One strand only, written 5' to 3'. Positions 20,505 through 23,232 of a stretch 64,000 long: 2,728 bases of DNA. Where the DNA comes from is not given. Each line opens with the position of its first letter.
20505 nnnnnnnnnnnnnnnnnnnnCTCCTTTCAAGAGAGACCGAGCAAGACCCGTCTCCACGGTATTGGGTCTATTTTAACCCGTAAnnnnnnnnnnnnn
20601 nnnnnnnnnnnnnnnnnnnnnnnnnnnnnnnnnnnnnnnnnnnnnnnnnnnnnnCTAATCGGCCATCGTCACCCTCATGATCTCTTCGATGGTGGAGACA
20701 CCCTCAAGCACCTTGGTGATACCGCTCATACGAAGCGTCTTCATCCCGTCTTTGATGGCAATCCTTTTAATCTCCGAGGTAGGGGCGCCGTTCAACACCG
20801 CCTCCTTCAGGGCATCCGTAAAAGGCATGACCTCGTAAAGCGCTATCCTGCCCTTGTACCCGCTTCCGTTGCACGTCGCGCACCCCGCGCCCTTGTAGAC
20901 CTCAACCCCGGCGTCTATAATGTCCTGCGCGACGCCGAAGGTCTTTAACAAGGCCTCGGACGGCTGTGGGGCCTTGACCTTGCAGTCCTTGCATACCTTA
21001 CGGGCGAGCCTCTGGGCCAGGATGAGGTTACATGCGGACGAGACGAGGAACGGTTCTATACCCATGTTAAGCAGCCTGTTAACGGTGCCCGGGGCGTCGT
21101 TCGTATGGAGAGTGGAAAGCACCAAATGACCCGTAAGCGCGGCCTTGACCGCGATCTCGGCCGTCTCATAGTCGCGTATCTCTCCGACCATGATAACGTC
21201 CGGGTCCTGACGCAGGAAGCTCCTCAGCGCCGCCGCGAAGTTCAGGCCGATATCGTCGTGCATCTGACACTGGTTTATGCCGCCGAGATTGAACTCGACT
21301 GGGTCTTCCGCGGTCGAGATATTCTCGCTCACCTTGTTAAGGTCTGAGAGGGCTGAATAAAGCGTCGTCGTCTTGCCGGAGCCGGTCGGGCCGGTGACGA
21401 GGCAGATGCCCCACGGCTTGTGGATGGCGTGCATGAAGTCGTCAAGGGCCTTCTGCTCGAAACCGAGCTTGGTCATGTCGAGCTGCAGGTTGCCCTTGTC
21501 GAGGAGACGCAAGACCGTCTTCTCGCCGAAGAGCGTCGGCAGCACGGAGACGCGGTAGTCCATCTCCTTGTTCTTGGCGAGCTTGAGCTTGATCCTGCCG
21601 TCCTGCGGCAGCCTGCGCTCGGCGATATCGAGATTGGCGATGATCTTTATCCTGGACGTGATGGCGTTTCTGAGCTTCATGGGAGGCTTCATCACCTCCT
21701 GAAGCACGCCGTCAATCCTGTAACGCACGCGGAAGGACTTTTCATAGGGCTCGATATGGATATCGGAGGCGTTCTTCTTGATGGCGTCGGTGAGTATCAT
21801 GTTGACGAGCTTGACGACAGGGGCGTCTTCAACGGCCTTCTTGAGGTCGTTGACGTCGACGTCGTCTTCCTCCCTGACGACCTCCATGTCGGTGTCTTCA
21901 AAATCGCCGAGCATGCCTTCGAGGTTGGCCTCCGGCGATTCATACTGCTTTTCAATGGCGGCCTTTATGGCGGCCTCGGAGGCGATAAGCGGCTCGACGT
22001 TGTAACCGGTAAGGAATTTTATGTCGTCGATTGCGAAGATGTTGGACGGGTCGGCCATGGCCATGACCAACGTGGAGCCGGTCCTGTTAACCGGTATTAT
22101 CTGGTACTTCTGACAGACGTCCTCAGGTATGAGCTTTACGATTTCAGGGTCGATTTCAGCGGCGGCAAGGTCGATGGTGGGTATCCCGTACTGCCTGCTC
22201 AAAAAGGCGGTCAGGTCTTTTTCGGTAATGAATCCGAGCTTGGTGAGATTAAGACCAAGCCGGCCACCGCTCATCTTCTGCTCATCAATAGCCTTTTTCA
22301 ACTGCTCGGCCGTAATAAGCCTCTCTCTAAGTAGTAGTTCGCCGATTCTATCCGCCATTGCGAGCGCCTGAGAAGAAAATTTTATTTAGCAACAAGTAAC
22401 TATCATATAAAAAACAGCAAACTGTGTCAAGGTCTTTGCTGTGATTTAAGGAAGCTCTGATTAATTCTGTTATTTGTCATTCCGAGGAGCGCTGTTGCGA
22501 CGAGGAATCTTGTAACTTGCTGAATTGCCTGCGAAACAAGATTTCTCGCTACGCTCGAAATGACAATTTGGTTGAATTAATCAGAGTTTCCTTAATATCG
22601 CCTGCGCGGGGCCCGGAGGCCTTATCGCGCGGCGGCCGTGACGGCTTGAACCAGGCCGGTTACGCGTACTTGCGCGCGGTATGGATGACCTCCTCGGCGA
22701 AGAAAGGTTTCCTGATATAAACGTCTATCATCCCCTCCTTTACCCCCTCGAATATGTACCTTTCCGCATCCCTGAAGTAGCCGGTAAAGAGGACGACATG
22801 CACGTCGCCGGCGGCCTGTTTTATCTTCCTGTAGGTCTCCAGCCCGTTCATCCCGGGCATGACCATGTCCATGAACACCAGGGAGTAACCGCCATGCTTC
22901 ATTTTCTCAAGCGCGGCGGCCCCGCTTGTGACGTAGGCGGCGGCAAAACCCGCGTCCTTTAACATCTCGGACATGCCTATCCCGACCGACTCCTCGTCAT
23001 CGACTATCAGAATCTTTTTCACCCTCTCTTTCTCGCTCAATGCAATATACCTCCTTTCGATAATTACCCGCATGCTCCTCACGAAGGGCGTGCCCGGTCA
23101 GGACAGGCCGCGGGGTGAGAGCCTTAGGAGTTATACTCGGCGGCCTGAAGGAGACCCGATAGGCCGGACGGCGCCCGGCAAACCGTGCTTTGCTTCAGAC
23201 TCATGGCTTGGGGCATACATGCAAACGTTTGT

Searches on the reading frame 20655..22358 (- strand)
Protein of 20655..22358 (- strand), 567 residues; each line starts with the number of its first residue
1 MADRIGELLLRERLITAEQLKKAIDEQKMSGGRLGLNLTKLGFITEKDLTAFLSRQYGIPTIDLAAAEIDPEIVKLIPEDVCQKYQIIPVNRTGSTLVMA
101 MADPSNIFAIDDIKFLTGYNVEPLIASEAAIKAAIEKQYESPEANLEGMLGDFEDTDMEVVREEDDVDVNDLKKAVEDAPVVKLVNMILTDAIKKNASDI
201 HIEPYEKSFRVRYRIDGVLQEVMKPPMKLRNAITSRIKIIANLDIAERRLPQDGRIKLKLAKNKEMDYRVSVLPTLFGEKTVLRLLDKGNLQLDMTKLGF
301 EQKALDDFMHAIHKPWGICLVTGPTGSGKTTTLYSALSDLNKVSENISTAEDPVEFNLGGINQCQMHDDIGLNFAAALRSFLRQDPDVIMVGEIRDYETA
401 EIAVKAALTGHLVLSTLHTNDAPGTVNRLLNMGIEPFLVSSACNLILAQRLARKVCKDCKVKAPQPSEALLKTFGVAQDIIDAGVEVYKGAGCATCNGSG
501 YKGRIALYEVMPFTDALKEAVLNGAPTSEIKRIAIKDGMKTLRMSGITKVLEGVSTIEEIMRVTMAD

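Call 3: search_protein_families(library=pfam, proteins=[window:20655-22358:-], max_evalue=0.01)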
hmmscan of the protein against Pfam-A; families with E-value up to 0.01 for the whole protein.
window:20655-22358:- (567 aa): 6 families
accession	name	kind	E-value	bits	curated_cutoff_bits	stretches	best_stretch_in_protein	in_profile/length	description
PF00437.27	T2SSE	-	6.4e-142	473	24.9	1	175-562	2-370/370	Type II/IV secretion system protein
PF05157.20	MshEN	-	1.7e-25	89.3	23.1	1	57-143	1-88/90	MshEN domain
PF25199.1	nSTAND_NTPase5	-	0.00069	19.9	34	1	311-342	36-67/145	Novel STAND NTPase 5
PF13191.12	AAA_16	-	0.0016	19.4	32.6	1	301-342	8-50/167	AAA ATPase domain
PF16317.11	Glyco_hydro_99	-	0.0024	17.5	33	0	363-406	46-89/341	Glycosyl hydrolase family 99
PF13401.12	AAA_22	-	0.0066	17.2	27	0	317-343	6-32/130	AAA domain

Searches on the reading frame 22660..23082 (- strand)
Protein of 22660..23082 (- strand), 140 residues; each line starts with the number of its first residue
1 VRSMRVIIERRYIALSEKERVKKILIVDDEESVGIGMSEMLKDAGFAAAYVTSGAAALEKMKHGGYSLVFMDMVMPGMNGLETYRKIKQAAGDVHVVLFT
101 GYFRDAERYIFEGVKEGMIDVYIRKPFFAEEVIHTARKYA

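Call 3: search_protein_families(library=pfam, proteins=[window:22660-23082:-], max_evalue=0.01)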
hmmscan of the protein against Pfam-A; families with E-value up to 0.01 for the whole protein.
window:22660-23082:- (140 aa): 1 family
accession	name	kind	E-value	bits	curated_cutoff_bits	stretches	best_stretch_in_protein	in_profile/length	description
PF00072.30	Response_reg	-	1.9e-22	80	30.2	1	24-135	1-109/111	Response regulator receiver domain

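Call 4: search_protein_families(library=ncbifam, proteins=[window:22660-23082:-], max_evalue=0.01)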
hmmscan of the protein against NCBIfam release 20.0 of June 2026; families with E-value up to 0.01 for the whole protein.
window:22660-23082:- (140 aa): 91 families (the best 25 are shown)
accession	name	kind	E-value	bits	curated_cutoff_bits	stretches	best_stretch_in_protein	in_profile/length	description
NF053512.1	nitric_RR_NosR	exception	1.3e-18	67.3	400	1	24-138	1-113/422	response regulator c-di-GMP phosphodiesterase, NosR family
NF051850.1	RespRegRprY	equivalog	1.2e-16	60.9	370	1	22-133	5-113/234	response regulator transcription factor RprY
NF010076.0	PRK13557.1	subfamily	3e-16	58.9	631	1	16-137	410-530/540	histidine kinase famiy protein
NF040689.1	MtrAB_MtrA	equivalog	8.1e-16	58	300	1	24-135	1-108/219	MtrAB system response regulator MtrA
NF052313.1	T9SS_RR_PorX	equivalog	2.1e-15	56.5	300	1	23-138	2-114/513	T9SS response regulator signal transducer PorX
NF053854.1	RespRegPhoBBctds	equivalog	4.4e-15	55.6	270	1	24-134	1-109/225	two-component system response regulator PhoB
NF007982.1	PRK10710.1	equivalog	7.7e-15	55.1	380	1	17-134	3-116/235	envelope stress response regulator BaeR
NF008469.0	PRK11361.1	equivalog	8.1e-15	54.4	714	1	21-132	4-112/461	acetoacetate metabolism transcriptional regulator AtoC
NF008296.0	PRK11083.1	equivalog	2e-14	53.5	273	1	21-135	3-113/228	two-component system response regulator CreB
NF006900.1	PRK09390.1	equivalog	4.6e-14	52.4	255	1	22-135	5-115/203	response regulator FixJ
NF041734.1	resp_reg_RppA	equivalog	8.6e-14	51.4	250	1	23-135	2-113/229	two-component system response regulator RppA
NF045991.1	RespRegCtrARhodob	equivalog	1.3e-13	51.3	350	1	23-134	2-110/224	response regulator transcription factor CtrA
NF046022.1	RespRegCpdRBruc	equivalog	1.5e-13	50.8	180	1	22-103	2-83/120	cell cycle two-component system response regulator CpdR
NF007005.1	PRK09468.1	equivalog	5.7e-13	48.8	331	1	20-134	2-113/237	osmolarity response regulator transcription factor OmpR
NF041367.1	CheY_Halo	equivalog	9.6e-13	48.5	200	1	24-135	1-109/114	chemotaxis protein CheY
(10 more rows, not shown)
